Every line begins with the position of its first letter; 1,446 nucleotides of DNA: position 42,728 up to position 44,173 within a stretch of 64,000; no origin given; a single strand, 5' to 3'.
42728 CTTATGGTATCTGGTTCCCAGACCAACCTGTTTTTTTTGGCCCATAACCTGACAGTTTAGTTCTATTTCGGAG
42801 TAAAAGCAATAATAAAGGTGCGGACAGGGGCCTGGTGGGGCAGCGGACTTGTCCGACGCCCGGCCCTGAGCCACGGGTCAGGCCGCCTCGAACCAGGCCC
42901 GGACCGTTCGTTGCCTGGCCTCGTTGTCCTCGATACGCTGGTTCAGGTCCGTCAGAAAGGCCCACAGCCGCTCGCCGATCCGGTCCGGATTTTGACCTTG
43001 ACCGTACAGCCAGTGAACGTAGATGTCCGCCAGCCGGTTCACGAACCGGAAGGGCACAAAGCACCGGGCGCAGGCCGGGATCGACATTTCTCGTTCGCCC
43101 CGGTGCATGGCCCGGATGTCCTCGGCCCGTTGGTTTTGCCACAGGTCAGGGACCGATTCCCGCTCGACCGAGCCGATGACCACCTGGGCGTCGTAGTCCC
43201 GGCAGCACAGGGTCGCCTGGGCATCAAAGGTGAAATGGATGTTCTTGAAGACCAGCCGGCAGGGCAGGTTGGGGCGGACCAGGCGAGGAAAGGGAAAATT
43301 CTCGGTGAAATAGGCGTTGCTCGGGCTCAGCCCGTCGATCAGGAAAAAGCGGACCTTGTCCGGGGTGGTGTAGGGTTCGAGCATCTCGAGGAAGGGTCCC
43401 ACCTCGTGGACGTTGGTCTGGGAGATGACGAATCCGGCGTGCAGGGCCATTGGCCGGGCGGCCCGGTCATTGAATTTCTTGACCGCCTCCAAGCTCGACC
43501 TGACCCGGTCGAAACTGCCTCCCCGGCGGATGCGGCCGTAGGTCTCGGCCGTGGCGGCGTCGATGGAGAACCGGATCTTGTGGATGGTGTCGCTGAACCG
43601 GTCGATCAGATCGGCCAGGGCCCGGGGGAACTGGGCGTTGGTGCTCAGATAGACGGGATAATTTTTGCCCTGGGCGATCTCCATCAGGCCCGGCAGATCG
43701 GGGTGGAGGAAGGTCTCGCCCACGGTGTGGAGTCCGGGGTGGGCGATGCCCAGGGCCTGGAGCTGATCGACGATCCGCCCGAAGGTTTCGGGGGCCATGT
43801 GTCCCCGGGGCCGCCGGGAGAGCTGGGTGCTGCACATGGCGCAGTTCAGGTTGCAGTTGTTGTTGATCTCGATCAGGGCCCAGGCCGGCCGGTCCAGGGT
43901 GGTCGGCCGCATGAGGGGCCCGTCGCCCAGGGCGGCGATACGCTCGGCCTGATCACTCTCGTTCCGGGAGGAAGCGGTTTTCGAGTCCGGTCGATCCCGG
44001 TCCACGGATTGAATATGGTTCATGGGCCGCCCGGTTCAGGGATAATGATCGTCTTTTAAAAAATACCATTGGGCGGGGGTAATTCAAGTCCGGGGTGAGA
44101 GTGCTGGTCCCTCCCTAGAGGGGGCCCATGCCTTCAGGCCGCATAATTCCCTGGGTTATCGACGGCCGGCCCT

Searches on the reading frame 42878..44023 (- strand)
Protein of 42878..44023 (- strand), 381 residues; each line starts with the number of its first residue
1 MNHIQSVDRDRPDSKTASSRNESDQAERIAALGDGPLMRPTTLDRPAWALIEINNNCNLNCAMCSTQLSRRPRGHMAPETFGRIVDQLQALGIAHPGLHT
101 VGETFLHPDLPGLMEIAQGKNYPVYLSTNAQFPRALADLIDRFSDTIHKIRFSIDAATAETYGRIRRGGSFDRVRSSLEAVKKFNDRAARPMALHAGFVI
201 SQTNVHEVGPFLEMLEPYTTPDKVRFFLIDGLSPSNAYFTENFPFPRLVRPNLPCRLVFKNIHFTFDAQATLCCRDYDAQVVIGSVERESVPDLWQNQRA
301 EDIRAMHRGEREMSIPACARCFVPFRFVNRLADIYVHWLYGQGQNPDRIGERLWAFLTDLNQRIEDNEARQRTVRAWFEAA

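Call 30: search_protein_families(library=pfam, proteins=[window:42878-44023:-], max_evalue=0.0001)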
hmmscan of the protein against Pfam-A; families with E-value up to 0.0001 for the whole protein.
window:42878-44023:- (381 aa): 2 families
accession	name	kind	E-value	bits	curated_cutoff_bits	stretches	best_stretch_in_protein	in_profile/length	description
PF04055.27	Radical_SAM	-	6.8e-14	52.8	29.5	1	51-184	1-139/166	Radical SAM superfamily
PF13186.11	SPASM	-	2.8e-08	34.3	21.5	1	255-321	1-66/67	Iron-sulfur cluster-binding domain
